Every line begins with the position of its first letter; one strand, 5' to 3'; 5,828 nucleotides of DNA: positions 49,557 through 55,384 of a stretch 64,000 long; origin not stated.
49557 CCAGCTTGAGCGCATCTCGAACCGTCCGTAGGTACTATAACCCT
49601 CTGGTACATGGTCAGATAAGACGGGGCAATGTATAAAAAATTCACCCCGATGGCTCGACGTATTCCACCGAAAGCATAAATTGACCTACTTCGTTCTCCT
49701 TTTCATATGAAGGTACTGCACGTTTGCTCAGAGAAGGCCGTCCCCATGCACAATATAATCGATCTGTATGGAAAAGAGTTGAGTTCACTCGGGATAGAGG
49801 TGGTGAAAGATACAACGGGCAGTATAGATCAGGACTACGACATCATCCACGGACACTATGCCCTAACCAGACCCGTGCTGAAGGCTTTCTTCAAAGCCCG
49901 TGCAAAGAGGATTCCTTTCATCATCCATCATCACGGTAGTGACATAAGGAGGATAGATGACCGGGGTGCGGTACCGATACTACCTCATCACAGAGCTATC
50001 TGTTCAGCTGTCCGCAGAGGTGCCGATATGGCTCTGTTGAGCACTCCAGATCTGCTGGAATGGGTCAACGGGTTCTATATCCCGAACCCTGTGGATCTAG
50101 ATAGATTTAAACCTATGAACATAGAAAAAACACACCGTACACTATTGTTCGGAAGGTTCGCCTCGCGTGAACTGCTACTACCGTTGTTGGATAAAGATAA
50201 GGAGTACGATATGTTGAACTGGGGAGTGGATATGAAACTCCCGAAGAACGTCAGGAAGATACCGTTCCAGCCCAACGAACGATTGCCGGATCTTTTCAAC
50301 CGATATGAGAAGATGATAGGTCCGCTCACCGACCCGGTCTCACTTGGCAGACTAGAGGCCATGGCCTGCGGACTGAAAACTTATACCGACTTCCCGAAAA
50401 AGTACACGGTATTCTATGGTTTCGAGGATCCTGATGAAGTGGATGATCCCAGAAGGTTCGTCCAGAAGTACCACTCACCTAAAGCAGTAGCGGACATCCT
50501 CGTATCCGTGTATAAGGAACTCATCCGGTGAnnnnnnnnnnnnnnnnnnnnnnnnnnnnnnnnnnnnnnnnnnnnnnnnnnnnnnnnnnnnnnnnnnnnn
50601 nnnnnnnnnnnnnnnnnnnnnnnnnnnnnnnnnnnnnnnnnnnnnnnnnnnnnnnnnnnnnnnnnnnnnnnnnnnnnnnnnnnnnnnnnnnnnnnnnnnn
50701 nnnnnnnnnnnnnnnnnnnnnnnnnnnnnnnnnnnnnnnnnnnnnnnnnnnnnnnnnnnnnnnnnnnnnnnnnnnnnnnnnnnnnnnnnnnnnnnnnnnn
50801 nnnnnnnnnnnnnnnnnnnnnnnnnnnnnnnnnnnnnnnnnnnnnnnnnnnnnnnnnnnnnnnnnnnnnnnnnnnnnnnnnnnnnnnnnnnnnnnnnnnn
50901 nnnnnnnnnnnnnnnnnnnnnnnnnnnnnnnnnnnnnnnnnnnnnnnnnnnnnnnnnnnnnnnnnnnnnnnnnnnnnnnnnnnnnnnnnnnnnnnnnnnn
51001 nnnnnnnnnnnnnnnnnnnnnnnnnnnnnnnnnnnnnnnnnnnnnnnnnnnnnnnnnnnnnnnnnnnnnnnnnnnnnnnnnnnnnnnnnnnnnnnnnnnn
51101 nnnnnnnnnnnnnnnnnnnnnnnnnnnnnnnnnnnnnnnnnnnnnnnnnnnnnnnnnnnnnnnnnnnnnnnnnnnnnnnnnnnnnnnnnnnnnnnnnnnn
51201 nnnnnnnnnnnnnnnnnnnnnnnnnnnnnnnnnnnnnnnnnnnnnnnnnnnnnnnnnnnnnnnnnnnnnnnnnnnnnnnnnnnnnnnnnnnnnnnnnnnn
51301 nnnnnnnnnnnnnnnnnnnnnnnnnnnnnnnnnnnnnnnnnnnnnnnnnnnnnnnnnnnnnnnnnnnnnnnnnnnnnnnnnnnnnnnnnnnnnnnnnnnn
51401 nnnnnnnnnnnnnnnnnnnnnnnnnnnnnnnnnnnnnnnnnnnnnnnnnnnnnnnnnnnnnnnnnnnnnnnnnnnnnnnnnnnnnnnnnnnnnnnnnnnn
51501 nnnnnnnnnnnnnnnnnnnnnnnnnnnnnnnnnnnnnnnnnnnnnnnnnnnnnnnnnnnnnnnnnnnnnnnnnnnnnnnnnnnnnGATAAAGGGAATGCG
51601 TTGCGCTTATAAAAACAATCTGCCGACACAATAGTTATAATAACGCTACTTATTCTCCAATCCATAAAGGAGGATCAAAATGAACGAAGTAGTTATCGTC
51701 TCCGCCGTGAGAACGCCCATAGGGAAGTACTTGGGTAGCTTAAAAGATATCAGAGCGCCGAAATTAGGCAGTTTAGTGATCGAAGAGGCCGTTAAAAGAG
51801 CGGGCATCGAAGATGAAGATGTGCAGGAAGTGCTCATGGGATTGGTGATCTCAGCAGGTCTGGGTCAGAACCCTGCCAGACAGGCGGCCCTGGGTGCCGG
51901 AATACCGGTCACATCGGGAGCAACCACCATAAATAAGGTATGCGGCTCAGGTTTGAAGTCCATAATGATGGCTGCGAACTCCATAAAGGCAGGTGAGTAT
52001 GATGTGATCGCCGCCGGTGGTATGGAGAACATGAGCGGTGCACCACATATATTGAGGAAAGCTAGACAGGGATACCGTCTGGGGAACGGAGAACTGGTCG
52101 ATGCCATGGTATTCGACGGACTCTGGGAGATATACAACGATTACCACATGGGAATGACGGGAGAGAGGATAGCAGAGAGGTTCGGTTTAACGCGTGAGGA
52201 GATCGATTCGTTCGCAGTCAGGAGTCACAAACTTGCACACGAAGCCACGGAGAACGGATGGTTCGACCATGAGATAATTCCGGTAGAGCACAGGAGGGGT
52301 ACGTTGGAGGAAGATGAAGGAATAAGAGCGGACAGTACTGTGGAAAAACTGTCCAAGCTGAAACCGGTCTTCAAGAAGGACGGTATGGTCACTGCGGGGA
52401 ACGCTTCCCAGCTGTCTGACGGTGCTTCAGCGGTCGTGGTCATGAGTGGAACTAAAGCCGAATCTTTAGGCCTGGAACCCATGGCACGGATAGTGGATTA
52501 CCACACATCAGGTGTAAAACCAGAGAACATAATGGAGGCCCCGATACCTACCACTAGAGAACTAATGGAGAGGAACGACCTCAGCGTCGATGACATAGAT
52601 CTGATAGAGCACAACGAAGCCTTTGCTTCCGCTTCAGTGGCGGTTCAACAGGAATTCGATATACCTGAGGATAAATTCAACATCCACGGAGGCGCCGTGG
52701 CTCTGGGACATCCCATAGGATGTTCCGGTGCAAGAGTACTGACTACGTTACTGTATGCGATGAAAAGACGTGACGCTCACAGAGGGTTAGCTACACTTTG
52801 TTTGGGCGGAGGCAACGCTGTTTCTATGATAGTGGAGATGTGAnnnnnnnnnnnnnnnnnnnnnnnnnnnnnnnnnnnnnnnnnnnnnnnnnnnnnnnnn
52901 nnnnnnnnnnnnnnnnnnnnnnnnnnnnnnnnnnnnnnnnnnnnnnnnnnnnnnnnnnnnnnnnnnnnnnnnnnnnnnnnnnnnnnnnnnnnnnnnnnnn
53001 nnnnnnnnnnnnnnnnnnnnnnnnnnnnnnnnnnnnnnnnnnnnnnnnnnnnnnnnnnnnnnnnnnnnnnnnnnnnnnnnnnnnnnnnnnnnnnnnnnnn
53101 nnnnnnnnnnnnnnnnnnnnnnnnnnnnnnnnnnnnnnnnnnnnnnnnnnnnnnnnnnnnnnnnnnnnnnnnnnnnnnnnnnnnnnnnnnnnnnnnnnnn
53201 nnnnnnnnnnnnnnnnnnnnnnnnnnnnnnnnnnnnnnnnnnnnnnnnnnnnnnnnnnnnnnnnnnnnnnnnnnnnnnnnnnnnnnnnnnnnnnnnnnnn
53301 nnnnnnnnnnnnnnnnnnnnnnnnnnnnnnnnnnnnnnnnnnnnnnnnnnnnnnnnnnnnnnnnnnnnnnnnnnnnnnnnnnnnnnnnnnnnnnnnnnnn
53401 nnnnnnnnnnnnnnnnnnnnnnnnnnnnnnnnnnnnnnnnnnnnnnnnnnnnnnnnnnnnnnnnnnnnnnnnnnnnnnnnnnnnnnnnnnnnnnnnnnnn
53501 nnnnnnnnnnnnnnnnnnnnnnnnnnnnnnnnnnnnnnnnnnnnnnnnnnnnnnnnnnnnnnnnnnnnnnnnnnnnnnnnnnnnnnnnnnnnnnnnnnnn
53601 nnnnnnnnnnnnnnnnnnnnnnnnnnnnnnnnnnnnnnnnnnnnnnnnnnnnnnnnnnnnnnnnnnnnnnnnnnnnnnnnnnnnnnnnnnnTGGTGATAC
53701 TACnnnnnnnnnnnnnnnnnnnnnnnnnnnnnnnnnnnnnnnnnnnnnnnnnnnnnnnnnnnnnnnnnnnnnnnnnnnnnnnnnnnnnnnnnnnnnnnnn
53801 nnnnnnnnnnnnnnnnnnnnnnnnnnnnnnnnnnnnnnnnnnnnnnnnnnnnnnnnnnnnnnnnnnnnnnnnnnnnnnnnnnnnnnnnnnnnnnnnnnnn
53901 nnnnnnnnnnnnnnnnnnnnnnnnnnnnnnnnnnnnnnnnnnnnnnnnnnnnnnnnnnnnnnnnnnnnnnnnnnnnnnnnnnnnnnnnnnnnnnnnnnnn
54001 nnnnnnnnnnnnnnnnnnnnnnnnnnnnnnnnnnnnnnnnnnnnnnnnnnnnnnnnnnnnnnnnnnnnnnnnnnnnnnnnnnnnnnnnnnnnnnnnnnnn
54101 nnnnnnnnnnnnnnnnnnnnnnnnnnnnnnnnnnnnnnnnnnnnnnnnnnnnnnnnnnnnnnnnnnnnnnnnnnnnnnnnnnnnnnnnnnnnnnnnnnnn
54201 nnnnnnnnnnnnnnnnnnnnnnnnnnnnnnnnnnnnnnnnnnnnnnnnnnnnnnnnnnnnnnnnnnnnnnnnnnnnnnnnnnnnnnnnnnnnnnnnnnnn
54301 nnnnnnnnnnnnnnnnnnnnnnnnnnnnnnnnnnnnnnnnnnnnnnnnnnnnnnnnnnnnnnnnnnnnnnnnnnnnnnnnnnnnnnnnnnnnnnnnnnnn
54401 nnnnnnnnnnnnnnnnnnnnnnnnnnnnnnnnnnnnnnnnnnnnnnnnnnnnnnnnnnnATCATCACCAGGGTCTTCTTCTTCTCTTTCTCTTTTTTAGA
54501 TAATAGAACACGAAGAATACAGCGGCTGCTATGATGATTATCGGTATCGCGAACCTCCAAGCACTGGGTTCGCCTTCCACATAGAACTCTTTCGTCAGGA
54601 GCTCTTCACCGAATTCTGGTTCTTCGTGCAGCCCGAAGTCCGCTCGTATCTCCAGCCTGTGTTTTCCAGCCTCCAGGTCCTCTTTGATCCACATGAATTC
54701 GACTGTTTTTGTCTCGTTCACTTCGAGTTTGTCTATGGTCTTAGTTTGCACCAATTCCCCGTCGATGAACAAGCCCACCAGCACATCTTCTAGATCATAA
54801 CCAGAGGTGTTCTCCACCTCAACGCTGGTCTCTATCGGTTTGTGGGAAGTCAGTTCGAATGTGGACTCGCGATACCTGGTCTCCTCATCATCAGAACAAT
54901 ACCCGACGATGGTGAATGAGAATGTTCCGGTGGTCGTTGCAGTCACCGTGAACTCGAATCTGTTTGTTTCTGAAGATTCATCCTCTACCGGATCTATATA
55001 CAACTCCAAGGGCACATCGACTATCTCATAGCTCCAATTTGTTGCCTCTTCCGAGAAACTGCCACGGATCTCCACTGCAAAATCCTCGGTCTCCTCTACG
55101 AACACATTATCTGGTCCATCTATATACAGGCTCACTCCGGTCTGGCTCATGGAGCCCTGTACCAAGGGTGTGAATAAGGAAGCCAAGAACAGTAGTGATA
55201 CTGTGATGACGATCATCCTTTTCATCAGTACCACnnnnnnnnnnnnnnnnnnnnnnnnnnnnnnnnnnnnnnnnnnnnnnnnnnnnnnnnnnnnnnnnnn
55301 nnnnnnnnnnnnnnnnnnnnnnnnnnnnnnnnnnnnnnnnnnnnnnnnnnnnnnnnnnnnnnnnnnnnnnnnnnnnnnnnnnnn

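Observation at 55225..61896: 2223-aa AglB oligosaccharyltransferase fused to a surface-layer-like Ig-repeat array with a second membrane anchor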

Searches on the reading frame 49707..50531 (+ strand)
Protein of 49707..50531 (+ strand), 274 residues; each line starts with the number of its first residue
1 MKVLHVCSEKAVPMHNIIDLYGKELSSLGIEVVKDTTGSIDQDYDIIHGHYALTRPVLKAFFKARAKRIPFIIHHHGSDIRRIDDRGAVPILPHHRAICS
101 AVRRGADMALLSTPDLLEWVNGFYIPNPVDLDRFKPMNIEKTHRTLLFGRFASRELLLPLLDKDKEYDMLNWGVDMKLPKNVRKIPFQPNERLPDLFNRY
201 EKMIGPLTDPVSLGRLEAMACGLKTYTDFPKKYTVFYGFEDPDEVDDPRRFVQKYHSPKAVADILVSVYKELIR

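Call 23: search_protein_families(library=pfam, proteins=[window:49707-50531:+], max_evalue=0.001)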
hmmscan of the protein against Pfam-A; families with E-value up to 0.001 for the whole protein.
window:49707-50531:+ (274 aa): 1 family
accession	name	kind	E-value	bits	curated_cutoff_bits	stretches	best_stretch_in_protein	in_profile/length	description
PF13579.12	Glyco_trans_4_4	-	0.00094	20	29.7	0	41-126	69-148/158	Glycosyl transferase 4-like domain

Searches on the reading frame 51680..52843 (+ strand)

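Call 23: search_protein_families(library=pfam, proteins=[window:51680-52843:+], max_evalue=0.001)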
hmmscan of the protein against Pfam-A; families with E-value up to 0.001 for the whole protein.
window:51680-52843:+ (387 aa): 3 families
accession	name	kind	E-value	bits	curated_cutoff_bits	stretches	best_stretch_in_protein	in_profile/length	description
PF00108.29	Thiolase_N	-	2.3e-97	325.9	26.4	1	4-256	1-258/260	Thiolase, N-terminal domain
PF02803.24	Thiolase_C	-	4.8e-44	149.4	27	1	266-386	2-122/123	Thiolase, C-terminal domain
PF00109.32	ketoacyl-synt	-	0.00013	22.1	20.8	0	81-121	167-207/252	Beta-ketoacyl synthase, N-terminal domain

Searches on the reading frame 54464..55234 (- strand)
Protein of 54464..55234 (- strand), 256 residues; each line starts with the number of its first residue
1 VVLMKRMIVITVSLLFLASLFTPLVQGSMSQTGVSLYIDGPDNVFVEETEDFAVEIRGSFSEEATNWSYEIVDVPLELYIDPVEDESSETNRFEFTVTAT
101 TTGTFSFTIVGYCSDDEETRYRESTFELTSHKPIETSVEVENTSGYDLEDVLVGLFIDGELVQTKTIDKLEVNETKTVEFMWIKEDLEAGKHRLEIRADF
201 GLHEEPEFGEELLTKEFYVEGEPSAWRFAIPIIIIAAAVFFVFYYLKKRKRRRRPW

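Call 5: search_protein_families(library=pfam, proteins=[window:54464-55234:-], max_evalue=0.01)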
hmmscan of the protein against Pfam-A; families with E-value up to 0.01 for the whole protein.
window:54464-55234:- (256 aa): 1 family
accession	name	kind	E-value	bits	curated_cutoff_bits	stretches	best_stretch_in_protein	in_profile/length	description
PF07705.17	CARDB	-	8.7e-09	36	22.7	1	128-199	15-84/101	CARDB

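Call 6: search_protein_families(library=ncbifam, proteins=[window:54464-55234:-], max_evalue=0.01)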
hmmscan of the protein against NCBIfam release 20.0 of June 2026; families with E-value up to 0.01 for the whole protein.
window:54464-55234:- (256 aa): 0 families

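Call 30: find_homologous_proteins(query=window:54464-55231:-)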
Query window:54464-55231:- (255 aa): 3 proteins with E <= 0.001 among 621 candidates.
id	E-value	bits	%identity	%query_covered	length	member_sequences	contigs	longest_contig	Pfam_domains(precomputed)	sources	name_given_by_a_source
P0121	7.2e-162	555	100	99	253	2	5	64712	PF07705.18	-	-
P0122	2.2e-74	268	48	100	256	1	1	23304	PF07705.18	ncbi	ncbi:MAG: hypothetical protein R6U17_02350 [Thermoplasmata archaeon]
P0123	4.3e-54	202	40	99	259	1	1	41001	PF07705.18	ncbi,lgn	-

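Call 33: find_homologous_proteins(query=A2, max_evalue=0.00001)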
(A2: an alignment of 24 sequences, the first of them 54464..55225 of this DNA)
Query A2 (24 sequences) (253 aa, profile of the alignment): 91 proteins with E <= 0.00001 among 8000 candidates.
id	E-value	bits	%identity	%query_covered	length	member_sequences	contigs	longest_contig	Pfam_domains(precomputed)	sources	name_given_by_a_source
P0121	5.6e-83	296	100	100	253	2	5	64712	PF07705.18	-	-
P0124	2.7e-77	278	25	56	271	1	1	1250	PF07705.18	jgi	jgi:hypothetical protein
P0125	4.4e-77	277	24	98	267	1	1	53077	PF07705.18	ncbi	-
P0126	9.7e-77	276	22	92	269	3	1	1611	PF07705.18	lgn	-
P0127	1.1e-76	276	28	56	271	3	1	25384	PF07705.18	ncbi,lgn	-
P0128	1.4e-76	275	25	97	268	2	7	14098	PF07705.18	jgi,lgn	jgi:hypothetical protein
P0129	1.5e-76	275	26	99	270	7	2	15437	PF07705.18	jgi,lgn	jgi:hypothetical protein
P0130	2.7e-76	274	22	97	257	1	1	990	PF07705.18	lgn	-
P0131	5.5e-76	273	24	56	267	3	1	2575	PF07705.18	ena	-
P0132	2.7e-75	271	25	54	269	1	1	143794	PF07705.18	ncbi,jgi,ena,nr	ncbi:MAG: hypothetical protein OEM29_01395 [Thermoplasmata archaeon]|nr:hypothetical protein [Thermo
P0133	2.4e-74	268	23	97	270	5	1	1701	PF07705.18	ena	-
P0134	3.1e-74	268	49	100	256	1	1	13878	PF07705.18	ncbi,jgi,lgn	-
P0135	3.6e-74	267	26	96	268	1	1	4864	PF07705.18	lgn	-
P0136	5.0e-74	267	24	78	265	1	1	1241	PF07705.18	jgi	jgi:CARDB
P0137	7.1e-74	266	23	97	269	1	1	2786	PF07705.18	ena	-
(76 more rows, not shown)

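Call 44: predict_structure(alignment_id=A3)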
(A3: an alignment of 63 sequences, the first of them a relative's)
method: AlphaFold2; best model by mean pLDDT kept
length: 253 residues; sequences in the alignment: 63
mean_pLDDT: 88.5   pTM: 0.69
mean pLDDT of the five models: 88.5, 88.4, 87.7, 87.3, 86.0
residues with pLDDT >= 90: 168; 70-90: 65; 50-70: 17; < 50: 3
segments of 3 or more residues with pLDDT < 50: none
pLDDT, mean of each block of 10 residues (from residue 1): 85 82 57 95 97 83 95 98 96 98 97 92 96 92 93 93 95 94 87 86 76 77 83 97 77 60
secondary structure, 60 per line:
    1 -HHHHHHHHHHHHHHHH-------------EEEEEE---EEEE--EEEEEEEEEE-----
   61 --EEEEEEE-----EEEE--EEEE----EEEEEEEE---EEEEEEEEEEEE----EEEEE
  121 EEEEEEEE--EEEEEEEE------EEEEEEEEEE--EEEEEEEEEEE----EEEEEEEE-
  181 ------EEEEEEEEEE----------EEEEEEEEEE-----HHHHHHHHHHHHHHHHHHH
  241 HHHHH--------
elements in order: H2-17 E31-36 E40-43 E46-55 E63-69 E75-78 E81-84 E89-96 E100-111 E116-128 E131-138 E145-154 E157-167 E172-179 E187-196 E207-216 H222-245

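Call 47: fold_search(model_id=the predicted structure, library=pdb)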
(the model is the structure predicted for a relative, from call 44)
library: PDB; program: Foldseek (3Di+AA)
matches with E <= 10: 1933; with E <= 0.001: 396
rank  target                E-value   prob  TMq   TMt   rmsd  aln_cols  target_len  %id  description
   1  1ex0_B                1.9e-07  1.00  0.25  0.10  14.5       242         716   12  HUMAN FACTOR XIII, MUTANT W279F ZYMOGEN (released 2003-12-23)
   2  8csw                  3.4e-07  1.00  0.28  0.12  15.4       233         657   12  Local refinement of protein 4.2 in Class 2 of erythrocyte ankyrin-1 complex (released 2022-07-20)
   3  8cs9_X                4.2e-07  1.00  0.28  0.12  14.6       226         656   12  Composite reconstruction of Class 1 of the erythrocyte ankyrin-1 complex (released 2022-07-20)
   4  7uzs                  4.4e-07  1.00  0.27  0.12  15.3       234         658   13  Protein 4.2 (local refinement from consensus reconstruction of ankyrin complex classes) (released 2022-07-20)
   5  1ggu_B                4.7e-07  1.00  0.24  0.11  14.1       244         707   11  HUMAN FACTOR XIII WITH CALCIUM BOUND IN THE ION SITE (released 1999-09-16)
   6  1fie_A                4.9e-07  1.00  0.24  0.10  14.3       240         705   10  RECOMBINANT HUMAN COAGULATION FACTOR XIII (released 1997-02-12)
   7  7sqc_2B               5.5e-07  1.00  0.27  0.10  16.4       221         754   11  Ciliary C1 central pair apparatus isolated from Chlamydomonas reinhardtii (released 2022-04-13)
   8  8cmt_A                6.8e-07  1.00  0.26  0.11  14.4       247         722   12  Structure of the plasma coagulation Factor XIII A2B2 heterotetrameric complex. (released 2024-09-11)
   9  1ggu_A                9.3e-07  1.00  0.24  0.11  14.0       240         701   11  HUMAN FACTOR XIII WITH CALCIUM BOUND IN THE ION SITE (released 1999-09-16)
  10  1f13_B                1.2e-06  1.00  0.24  0.11  13.8       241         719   11  RECOMBINANT HUMAN CELLULAR COAGULATION FACTOR XIII (released 1998-08-12)
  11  9i25_C                1.8e-06  1.00  0.27  0.28  16.4       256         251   12  WxLIP from Enterococcus faecium locus A bound to long WxL (released 2026-01-28)
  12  1evu_B                1.9e-06  1.00  0.24  0.11  14.0       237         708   11  HUMAN FACTOR XIII WITH CALCIUM BOUND IN THE ION SITE (released 2000-05-10)
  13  1f13_A                1.9e-06  1.00  0.24  0.11  13.8       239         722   11  RECOMBINANT HUMAN CELLULAR COAGULATION FACTOR XIII (released 1998-08-12)
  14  1ggy_A                2.0e-06  1.00  0.26  0.11  13.9       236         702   11  HUMAN FACTOR XIII WITH YTTERBIUM BOUND IN THE ION SITE (released 1999-02-16)
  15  1qrk_A                2.5e-06  1.00  0.24  0.10  13.8       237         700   11  HUMAN FACTOR XIII WITH STRONTIUM BOUND IN THE ION SITE (released 1999-07-02)
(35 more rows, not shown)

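Call 49: search_solved_structures(query=A3, max_evalue=10)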
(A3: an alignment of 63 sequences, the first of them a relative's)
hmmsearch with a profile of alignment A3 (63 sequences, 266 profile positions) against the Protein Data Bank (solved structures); distinct sequences matched with E-value up to 10: 15.
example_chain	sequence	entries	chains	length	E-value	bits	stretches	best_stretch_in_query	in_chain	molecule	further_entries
3idu_A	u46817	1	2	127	1.4e-10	44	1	147-229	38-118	Uncharacterized protein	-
2kl6_A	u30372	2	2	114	4.5e-10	42.4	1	147-229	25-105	Uncharacterized protein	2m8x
2l0d_A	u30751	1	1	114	4.4e-07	32.6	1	145-225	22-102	Cell surface protein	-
2kut_A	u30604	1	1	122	0.0085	18.5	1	144-230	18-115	Uncharacterized protein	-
4ax2_A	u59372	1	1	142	0.018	17.4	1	174-220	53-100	RAP1B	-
3wnp_A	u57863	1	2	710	0.029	16.7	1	153-207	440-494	Cycloisomaltooligosaccharide glucanotransferase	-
3wnl_A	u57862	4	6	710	0.038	16.4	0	154-207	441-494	Cycloisomaltooligosaccharide glucanotransferase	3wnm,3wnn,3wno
3wnk_A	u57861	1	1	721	0.04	16.3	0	154-207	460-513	Cycloisomaltooligosaccharide glucanotransferase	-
5x7g_A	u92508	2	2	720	0.088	15.2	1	142-193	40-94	Cycloisomaltooligosaccharide glucanotransferase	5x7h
9vgj_A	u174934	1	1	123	0.26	13.6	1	159-185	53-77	AlBeta86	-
8jbj_A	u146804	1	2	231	0.6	12.4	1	90-145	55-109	antibody heavy chain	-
9t5t_M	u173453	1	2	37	1.2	11.5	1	232-265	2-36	Photosystem II reaction center protein M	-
7yj4_R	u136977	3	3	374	1.4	11.3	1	236-264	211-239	Relaxin-3 receptor 2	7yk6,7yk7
8wql_MD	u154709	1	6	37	1.8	10.8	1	233-264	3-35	Photosystem II reaction center protein M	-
9fhb_D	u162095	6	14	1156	1.9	10.8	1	234-264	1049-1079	Scavenger receptor cysteine-rich type 1 protein M130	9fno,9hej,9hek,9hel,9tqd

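Call 77: find_encoding_contigs(protein=P0121, flank=8000, max_places=6)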
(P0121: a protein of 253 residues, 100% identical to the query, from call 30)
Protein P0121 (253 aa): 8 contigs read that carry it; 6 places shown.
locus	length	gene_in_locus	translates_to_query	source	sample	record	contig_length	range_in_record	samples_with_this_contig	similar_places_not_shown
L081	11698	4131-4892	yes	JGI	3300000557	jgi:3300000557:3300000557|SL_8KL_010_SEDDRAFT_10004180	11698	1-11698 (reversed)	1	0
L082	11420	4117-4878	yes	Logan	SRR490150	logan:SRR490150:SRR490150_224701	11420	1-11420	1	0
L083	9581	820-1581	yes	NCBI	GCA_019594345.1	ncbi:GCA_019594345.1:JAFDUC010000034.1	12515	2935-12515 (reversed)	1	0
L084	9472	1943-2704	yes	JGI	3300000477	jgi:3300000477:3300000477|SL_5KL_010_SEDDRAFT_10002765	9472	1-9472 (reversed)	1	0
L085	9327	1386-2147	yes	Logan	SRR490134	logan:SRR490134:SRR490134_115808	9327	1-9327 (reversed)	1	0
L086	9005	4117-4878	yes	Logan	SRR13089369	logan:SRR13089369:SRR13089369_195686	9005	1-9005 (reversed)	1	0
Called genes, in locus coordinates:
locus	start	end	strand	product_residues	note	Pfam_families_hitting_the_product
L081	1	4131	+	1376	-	?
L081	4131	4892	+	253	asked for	PF07705:CARDB (weak)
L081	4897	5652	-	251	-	PF00378:ECH_1, PF16113:ECH_2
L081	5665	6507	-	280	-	PF02737:3HCDH_N, PF00725:3HCDH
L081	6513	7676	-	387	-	PF00108:Thiolase_N, PF02803:Thiolase_C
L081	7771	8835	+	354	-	PF02350:Epimerase_2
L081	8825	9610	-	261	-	-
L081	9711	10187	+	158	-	PF00582:Usp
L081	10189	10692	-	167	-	PF00252:Ribosomal_L16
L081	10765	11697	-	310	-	?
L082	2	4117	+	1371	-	?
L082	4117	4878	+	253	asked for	PF07705:CARDB (weak)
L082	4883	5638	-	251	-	PF00378:ECH_1, PF16113:ECH_2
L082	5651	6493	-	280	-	PF02737:3HCDH_N, PF00725:3HCDH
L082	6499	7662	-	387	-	PF00108:Thiolase_N, PF02803:Thiolase_C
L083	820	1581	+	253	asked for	PF07705:CARDB (weak)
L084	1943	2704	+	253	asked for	PF07705:CARDB (weak)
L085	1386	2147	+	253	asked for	PF07705:CARDB (weak)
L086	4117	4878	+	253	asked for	PF07705:CARDB (weak)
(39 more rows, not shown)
